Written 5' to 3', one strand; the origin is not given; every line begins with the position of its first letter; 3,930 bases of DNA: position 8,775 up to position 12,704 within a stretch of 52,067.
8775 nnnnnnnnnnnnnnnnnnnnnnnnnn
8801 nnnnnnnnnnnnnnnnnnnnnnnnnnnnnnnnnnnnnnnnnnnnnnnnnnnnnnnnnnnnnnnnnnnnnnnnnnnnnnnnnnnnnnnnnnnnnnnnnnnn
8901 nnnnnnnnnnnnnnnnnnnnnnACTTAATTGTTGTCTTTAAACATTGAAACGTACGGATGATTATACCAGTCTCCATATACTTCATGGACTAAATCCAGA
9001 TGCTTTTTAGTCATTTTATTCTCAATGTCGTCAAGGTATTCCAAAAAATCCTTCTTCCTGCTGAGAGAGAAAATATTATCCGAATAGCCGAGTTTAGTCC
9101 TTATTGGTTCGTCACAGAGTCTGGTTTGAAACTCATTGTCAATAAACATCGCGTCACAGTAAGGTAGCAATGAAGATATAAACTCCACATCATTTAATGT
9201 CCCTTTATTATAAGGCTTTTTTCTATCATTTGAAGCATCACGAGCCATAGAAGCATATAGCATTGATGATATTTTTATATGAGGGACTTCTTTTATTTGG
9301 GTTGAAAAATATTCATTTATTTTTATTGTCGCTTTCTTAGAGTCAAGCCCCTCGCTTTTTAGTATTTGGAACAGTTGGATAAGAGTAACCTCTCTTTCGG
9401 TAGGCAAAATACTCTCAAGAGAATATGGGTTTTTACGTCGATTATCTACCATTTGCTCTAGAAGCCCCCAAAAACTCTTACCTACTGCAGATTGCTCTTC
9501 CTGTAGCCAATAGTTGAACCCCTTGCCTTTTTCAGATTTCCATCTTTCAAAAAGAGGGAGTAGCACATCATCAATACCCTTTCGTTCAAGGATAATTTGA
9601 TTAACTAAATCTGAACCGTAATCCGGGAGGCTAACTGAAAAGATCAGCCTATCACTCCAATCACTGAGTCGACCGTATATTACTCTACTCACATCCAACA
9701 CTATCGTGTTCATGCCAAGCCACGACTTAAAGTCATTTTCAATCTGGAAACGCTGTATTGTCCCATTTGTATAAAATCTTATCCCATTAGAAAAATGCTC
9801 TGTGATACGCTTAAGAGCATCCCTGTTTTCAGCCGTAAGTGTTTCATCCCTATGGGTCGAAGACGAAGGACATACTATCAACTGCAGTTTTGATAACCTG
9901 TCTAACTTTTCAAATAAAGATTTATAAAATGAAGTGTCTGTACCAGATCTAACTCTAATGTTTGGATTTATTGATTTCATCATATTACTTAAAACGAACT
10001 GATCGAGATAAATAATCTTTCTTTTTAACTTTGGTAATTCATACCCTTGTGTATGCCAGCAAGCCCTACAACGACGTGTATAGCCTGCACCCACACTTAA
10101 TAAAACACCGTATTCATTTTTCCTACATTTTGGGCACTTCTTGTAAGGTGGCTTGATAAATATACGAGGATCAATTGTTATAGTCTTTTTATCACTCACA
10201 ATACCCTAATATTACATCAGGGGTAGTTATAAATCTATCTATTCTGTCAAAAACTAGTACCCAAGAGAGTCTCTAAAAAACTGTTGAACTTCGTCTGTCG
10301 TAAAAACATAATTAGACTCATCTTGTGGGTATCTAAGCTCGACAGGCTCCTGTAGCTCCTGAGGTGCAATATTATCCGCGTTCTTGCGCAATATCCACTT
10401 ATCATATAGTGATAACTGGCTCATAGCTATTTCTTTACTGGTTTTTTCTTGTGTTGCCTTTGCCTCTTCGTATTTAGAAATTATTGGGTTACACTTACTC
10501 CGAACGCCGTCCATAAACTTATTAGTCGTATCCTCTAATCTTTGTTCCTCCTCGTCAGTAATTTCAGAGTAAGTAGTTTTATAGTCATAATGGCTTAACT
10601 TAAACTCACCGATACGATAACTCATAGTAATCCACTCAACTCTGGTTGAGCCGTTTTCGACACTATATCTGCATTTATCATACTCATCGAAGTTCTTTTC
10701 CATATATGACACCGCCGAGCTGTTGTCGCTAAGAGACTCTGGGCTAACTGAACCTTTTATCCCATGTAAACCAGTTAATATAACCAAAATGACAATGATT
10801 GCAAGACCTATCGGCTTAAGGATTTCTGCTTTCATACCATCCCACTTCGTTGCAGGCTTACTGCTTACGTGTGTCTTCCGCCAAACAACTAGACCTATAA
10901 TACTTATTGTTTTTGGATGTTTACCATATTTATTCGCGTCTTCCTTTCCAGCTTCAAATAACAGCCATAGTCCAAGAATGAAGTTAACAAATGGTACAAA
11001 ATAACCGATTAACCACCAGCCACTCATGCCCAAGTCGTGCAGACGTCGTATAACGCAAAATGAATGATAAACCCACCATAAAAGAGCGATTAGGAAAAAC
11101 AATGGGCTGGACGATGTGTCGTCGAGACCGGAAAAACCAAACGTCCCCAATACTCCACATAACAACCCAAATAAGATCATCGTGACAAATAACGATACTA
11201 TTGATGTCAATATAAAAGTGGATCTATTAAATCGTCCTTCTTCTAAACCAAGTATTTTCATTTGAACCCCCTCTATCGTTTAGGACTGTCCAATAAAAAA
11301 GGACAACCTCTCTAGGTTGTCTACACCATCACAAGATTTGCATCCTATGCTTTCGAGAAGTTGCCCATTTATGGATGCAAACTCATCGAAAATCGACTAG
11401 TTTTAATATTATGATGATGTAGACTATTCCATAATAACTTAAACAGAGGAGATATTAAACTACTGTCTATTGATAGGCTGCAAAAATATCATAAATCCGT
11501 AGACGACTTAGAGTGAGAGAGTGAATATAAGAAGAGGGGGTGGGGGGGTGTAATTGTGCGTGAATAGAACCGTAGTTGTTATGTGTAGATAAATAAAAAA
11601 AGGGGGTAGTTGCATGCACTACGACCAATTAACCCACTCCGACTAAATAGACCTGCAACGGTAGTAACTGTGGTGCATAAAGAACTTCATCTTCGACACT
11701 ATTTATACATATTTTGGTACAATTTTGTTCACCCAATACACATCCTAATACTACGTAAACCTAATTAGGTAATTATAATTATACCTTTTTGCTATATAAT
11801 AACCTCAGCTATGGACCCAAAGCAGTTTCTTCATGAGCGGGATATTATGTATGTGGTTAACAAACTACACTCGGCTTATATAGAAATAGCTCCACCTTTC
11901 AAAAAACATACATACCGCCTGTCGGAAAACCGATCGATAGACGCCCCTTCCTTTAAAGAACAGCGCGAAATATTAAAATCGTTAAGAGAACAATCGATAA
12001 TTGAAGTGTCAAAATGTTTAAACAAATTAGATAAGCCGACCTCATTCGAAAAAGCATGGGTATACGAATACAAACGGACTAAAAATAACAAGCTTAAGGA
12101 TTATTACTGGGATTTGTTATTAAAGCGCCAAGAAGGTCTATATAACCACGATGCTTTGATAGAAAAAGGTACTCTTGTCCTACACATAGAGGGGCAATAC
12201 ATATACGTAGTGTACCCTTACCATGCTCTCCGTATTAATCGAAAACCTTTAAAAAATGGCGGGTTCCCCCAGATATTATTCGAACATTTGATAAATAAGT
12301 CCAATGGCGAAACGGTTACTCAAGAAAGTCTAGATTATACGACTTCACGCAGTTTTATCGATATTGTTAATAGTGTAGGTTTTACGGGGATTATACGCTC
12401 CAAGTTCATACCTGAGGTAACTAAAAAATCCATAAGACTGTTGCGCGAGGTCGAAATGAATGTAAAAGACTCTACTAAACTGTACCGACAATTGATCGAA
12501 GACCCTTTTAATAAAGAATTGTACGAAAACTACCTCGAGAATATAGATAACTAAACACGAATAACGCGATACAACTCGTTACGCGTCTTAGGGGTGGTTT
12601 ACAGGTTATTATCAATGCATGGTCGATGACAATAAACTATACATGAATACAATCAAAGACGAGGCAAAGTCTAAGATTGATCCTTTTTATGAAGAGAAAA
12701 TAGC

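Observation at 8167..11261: Uncharacterised three-gene operon (DUF805 membrane protein / Zn-ribbon protein / unknown-domain-DUF4160 fusion) in the defence slot of a mobile island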

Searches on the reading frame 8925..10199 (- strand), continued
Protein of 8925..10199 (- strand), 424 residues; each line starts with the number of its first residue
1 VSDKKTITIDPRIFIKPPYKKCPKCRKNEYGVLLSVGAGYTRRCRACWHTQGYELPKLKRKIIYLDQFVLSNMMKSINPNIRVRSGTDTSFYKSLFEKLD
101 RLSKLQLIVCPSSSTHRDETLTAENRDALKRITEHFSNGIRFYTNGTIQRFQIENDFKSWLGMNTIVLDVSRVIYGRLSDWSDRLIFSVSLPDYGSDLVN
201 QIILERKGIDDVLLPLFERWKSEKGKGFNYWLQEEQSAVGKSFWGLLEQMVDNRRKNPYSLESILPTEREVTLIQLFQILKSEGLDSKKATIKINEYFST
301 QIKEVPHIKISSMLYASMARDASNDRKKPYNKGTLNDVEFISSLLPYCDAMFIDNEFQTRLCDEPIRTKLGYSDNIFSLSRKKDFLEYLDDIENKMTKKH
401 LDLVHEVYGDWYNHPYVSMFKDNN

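Call 40: fold_search(model_id=the predicted structure, library=viral)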
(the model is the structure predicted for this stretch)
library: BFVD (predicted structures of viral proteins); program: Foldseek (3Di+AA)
matches with E <= 10: 231; with E <= 0.001: 0
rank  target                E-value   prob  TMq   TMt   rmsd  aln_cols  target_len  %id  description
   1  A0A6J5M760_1          8.2e-02  0.08  0.10  0.07  22.9       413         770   11  N-acetyltransferase domain-containing protein [uncultured Caudovirales phage]
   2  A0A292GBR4            4.0e-01  0.97  0.08  0.55   2.2        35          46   26  (no name in the UniProt tables at hand)
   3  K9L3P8                4.0e-01  0.02  0.08  0.06  24.5       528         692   10  DNA primase/helicase [Pectobacterium phage phiTE]
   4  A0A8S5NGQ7            4.4e-01  0.94  0.10  0.23   7.0        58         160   21  Nucleoporin-like protein [Myoviridae sp. cte0p10]
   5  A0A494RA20            5.5e-01  0.97  0.08  0.49   1.8        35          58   28  (no name in the UniProt tables at hand)
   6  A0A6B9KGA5            5.5e-01  0.03  0.08  0.10  25.1       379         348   12  Putative nucleoprotein [Atrato Rhabdo-like virus 2]
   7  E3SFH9                6.1e-01  0.95  0.08  0.31   1.7        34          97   24  Uncharacterized protein nrdC.2 [Shigella phage SP18]
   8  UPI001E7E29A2         6.1e-01  0.54  0.08  0.39   6.6        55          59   29  (no name look-up for this kind of identifier)
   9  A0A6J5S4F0            6.4e-01  0.82  0.07  0.45   2.4        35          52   34  Uncharacterized protein [uncultured Caudovirales phage]
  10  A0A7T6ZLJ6            6.8e-01  0.92  0.08  0.40   2.4        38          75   18  (no name in the UniProt tables at hand)
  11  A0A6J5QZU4            7.1e-01  0.84  0.07  0.33   3.5        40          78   18  Uncharacterized protein [uncultured Caudovirales phage]
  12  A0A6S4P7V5            7.5e-01  0.02  0.08  0.04  20.3       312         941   10  Chromosome segregation ATPase-like protein [uncultured phage_MedDCM-OCT-S37-C6]
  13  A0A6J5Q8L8            8.8e-01  0.18  0.10  0.29   9.9        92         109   13  Uncharacterized protein [uncultured Caudovirales phage]
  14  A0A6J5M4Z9            9.3e-01  0.04  0.09  0.14  21.0       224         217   10  Uncharacterized protein [uncultured Caudovirales phage]
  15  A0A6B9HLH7            9.8e-01  0.84  0.07  0.39   2.9        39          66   23  (no name in the UniProt tables at hand)
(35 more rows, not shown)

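Call 46: search_protein_families(library=pfam, alignment_id=A3, max_evalue=0.00001)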
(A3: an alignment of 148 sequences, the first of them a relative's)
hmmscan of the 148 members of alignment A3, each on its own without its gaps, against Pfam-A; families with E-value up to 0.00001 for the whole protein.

A. member 1, L001:65-499:+ (145 aa): 1 family
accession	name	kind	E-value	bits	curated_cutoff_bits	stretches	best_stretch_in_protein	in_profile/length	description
PF05656.20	DUF805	-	2.3e-18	67.1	25.7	1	9-117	6-111/111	Protein of unknown function (DUF805)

B. families by the number of members that match (of 148 scanned): 143 families (the first 25 are shown)
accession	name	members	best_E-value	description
PF00239.26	Resolvase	4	5.8e-22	Resolvase, N terminal domain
PF07508.19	Recombinase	4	9.1e-16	Recombinase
PF13408.12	Zn_ribbon_recom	4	1.1e-09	Recombinase zinc beta ribbon domain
PF00155.27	Aminotran_1_2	3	4.5e-76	Aminotransferase class I and II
PF04851.21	ResIII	3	1.7e-25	Type III restriction enzyme, res subunit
PF02086.21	MethyltransfD12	2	7.1e-61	D12 class N6 adenine-specific DNA methyltransferase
PF02384.22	N6_Mtase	2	3.1e-53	N-6 DNA Methylase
PF00872.24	Transposase_mut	2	1.7e-36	Transposase, Mutator family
PF00717.28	Peptidase_S24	2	3.7e-26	Peptidase S24-like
PF04313.20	HSDR_N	2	5.3e-17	Type I restriction enzyme R protein N terminus (HSDR_N)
PF01726.22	LexA_DNA_bind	2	1.7e-11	LexA DNA binding domain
PF01170.24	UPF0020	2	4.9e-10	RMKL-like, methyltransferase domain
PF04551.19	GcpE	1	3.5e-146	GcpE protein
PF00152.25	tRNA-synt_2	1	5e-117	tRNA synthetases class II (D, K and N)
PF01941.24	AdoMet_Synthase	1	1.6e-106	S-adenosylmethionine synthetase (AdoMet synthetase)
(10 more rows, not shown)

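Call 47: search_protein_families(library=padloc, alignment_id=A3, max_evalue=0.00001)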
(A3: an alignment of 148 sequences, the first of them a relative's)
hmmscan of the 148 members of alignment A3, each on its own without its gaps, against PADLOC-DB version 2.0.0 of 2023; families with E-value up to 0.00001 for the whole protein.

A. member 1, L001:65-499:+ (145 aa): 0 families

B. families by the number of members that match (of 148 scanned): 371 families (the first 25 are shown)
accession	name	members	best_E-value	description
PDLC02707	PbeA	3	1.7e-35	PbeA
PDLC02704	PbeA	3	1.2e-29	PbeA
PDLC03021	MTase_I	2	8.3e-108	Type I methyltransferase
PDLC03294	MTase_II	2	3.1e-97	Type II methyltransferase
PDLC03735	oMTase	2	3.4e-94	orphan methyltransferase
PDLC03261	MTase_II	2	5.7e-78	Type II methyltransferase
PDLC03729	oMTase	2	6.2e-72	orphan methyltransferase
PDLC03026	MTase_I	2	4.8e-59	Type I methyltransferase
PDLC03266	MTase_II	2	3e-58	Type II methyltransferase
PDLC03025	MTase_I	2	3.1e-52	Type I methyltransferase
PDLC04134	mad2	2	3.9e-43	mads_2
PDLC03344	MTase_II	2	3.6e-32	Type II methyltransferase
PDLC03247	MTase_II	2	5e-31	Type II methyltransferase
PDLC03348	MTase_II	2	6.2e-30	Type II methyltransferase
PDLC03335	MTase_II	2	7.9e-30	Type II methyltransferase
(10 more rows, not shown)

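Call 72: find_related_loci(query=A1, collection=viral_contigs, flank=6000)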
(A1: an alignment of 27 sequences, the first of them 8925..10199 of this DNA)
Query A1 (424 aa) in viral_contigs; peptide patterns used: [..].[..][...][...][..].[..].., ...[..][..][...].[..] (x = any residue, [..] = any of these).
62 stretches matched a pattern; 4 encode a relative of the query (tblastn E <= 1e-3); 4 distinct loci.
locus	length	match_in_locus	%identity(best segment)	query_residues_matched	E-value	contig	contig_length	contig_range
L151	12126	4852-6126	36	8-423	2e-80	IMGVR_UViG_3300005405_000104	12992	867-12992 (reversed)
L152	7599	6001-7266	36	10-424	7e-80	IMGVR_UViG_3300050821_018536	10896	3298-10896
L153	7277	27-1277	34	8-424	4e-70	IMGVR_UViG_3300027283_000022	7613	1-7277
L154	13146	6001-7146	24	22-408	2e-31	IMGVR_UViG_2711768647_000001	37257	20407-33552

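Call 74: search_protein_representatives(alignment_id=A1)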
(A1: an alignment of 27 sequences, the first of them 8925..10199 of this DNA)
Query: 27 sequences, 431 profile positions. Proteins with E-value up to 0.001 (for the whole library): 1880; up to 1e-10: 1291; up to 1e-30: 693. The best 150 are listed.
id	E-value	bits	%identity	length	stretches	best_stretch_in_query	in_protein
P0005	2.7e-177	606.8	-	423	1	3-429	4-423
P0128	4.1e-176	602.9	-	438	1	3-429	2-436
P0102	1.5e-172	591.1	-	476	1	3-429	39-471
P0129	1.5e-171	587.8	-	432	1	3-429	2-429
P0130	1.1e-168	578.3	-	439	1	3-429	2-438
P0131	7.7e-163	559.1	-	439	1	1-429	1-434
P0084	6.7e-162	556.0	-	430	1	6-428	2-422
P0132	8.5e-157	539.2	-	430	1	9-430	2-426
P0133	4.9e-155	533.4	-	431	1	4-428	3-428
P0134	3.7e-153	527.2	-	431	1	4-429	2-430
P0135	3.5e-151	520.7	-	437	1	9-429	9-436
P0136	1.9e-149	515.0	-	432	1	5-430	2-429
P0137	2.2e-149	514.8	-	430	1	13-429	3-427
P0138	7.9e-149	512.9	-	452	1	3-430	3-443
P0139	8.3e-149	512.9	-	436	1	3-429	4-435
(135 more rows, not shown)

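Call 116: search_dna_similar(query=window:8925-10199:-, collection=plasmids, mode=protein, max_rows=15, max_evalue=0.001)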
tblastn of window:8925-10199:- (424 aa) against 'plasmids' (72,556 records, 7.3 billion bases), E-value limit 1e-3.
Records with a match: 2; places in all: 2; records where one place covers at least 80% of the query: 1.
Best place of each record, by identity: <60% 2.
By first word of the organism name: Rhizobium 1; Mesorhizobium 1.
By predicted mobility (MOB-suite, as given by PLSDB): conjugative 1; non-mobilizable 1.
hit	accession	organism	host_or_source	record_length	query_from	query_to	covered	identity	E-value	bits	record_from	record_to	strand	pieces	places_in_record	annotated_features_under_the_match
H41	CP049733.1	Rhizobium leguminosarum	Pisum sativum,Pisum sativum nodules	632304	30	409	90%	31.4%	1e-45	176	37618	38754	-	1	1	hypothetical protein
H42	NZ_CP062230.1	Mesorhizobium onobrychidis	Sainfoin,pure bacterial culture,Nodule ...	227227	44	221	42%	27.1%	3e-6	57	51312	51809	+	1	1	hypothetical protein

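Call 117: search_dna_similar(query=window:8925-10199:-, collection=phages, mode=protein, max_rows=15, max_evalue=0.001)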
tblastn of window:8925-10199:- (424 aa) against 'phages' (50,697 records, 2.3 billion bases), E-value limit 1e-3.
No match.

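Call 120: get_annotated_region(hit=H41, flank=7000)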
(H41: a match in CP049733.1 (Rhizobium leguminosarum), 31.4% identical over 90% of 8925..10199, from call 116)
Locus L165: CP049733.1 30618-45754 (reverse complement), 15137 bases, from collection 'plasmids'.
description: Rhizobium leguminosarum strain A1 plasmid pRL10, complete sequence
organism: Rhizobium leguminosarum (NCBI taxid 384)
taxonomy: Bacteria; Pseudomonadota; Alphaproteobacteria; Hyphomicrobiales; Rhizobiaceae; Rhizobium; Rhizobium leguminosarum
host: -; source: Pisum sativum,Pisum sativum nodules; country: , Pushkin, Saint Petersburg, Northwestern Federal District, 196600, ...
typing (MOB-suite, as given by PLSDB): conjugative; replicon rep_cluster_841; relaxase MOBQ; mating-pair formation MPF_T
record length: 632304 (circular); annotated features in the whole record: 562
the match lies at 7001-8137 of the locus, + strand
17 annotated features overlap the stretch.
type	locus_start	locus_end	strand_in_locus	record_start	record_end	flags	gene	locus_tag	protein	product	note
CDS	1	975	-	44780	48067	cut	traA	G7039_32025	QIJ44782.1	Ti-type conjugative transfer relaxase TraA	-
CDS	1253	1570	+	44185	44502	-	-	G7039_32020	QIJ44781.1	mobilization protein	-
CDS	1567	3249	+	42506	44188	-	-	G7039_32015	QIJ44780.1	type IV secretory system conjugative DNA transfer family protein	-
CDS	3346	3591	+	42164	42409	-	-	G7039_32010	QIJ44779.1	WGR domain-containing protein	-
CDS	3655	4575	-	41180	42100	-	-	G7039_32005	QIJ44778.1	DUF1738 domain-containing protein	-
CDS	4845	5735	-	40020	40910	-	-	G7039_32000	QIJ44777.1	LysR family transcriptional regulator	-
CDS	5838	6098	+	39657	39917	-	-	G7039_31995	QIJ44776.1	helix-turn-helix transcriptional regulator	-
CDS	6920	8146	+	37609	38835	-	-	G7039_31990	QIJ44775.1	hypothetical protein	-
CDS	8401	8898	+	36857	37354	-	-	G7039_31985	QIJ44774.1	hypothetical protein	-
CDS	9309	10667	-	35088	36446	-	-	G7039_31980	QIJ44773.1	hypothetical protein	-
CDS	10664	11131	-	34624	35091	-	-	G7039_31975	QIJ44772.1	hypothetical protein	-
CDS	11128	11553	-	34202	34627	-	-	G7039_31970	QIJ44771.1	hypothetical protein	-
CDS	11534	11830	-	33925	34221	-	-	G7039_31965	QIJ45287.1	hypothetical protein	-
CDS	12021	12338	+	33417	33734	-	-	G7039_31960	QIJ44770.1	helix-turn-helix transcriptional regulator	-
CDS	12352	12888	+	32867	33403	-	-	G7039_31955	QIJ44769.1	ImmA/IrrE family metallo-endopeptidase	-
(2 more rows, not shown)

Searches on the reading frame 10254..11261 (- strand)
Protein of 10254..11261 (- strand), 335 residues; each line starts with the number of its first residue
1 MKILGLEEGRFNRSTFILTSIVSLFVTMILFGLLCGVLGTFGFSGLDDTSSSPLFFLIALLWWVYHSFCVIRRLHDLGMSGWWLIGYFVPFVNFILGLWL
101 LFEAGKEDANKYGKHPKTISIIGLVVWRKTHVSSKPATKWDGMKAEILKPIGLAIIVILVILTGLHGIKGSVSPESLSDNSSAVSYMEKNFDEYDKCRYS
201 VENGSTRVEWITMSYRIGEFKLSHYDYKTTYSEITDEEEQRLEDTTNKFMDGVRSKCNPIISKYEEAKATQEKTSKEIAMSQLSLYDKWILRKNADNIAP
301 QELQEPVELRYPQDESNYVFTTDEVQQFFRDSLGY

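Call 4: search_protein_families(library=pfam, proteins=[window:10254-11261:-], max_evalue=0.01)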
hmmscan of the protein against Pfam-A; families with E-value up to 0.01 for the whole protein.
window:10254-11261:- (335 aa): 2 families
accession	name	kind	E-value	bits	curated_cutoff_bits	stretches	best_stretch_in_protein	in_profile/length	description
PF05656.20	DUF805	-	2.9e-17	63.6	25.7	1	8-114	5-111/111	Protein of unknown function (DUF805)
PF18936.5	DUF5684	-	0.0017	19.3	27.4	1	78-119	18-55/81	Family of unknown function (DUF5684)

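Call 5: search_protein_families(library=padloc, proteins=[window:10254-11261:-], max_evalue=0.01)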
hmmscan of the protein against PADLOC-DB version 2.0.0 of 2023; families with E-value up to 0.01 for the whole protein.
window:10254-11261:- (335 aa): 1 family
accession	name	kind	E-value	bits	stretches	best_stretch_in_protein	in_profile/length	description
PDLC03886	NsnC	-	0.0016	15.9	1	177-250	123-190/293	-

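Call 6: search_protein_families(library=ncbifam, proteins=[window:10254-11261:-], max_evalue=0.1)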
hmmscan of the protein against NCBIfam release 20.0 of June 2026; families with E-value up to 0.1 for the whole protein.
window:10254-11261:- (335 aa): 1 family
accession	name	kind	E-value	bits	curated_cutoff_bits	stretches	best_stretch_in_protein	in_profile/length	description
NF045906.1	LysophlipPlaALeg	equivalog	0.089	11.9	450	0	172-240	26-95/305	GDSL family lysophospholipase PlaA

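Call 7: search_protein_families(library=phrogs, proteins=[window:10254-11261:-], max_evalue=0.1)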
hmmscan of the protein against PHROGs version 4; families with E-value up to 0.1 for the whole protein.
window:10254-11261:- (335 aa): 2 families
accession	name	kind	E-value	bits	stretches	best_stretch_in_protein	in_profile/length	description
phrog_12855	-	moron, auxiliary metabolic gene and host takeover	1.2e-07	32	1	17-121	92-197/333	membrane protein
phrog_12561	-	transcription regulation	0.037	14.9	1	87-111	3-27/56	transcriptional regulator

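Call 85: find_homologous_proteins(query=window:10254-11261:-)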
Query window:10254-11261:- (335 aa): 1 proteins with E <= 0.001 among 2305 candidates.
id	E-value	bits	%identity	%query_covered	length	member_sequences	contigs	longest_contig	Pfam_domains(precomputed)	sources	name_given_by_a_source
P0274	1.3e-225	766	100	100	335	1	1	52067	PF05656.21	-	-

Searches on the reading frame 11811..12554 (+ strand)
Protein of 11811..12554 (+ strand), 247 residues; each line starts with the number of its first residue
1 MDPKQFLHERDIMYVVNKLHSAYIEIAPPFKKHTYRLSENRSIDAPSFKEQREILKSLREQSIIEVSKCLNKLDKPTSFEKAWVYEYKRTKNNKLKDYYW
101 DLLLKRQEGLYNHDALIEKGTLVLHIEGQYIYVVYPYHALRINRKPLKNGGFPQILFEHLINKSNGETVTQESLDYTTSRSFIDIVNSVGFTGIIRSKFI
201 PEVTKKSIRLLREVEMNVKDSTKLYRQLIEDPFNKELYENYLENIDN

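Call 4: search_protein_families(library=pfam, proteins=[window:11811-12554:+], max_evalue=0.01)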
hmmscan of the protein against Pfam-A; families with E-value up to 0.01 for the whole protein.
window:11811-12554:+ (247 aa): 0 families

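Call 5: search_protein_families(library=padloc, proteins=[window:11811-12554:+], max_evalue=0.01)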
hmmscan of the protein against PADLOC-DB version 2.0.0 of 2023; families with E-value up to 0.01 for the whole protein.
window:11811-12554:+ (247 aa): 0 families

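Call 6: search_protein_families(library=ncbifam, proteins=[window:11811-12554:+], max_evalue=0.1)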
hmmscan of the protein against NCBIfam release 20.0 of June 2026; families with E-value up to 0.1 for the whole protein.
window:11811-12554:+ (247 aa): 1 family
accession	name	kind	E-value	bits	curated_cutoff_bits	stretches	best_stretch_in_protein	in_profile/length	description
TIGR04546.1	rSAM_ahbC_deAc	equivalog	0.027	13.3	650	0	147-186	200-239/390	12,18-didecarboxysiroheme deacetylase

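Call 7: search_protein_families(library=phrogs, proteins=[window:11811-12554:+], max_evalue=0.1)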
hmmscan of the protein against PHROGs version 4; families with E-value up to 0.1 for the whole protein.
window:11811-12554:+ (247 aa): 1 family
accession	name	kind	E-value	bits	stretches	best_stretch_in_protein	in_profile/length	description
phrog_1605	-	unknown function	0.066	14.4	1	42-81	7-48/159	-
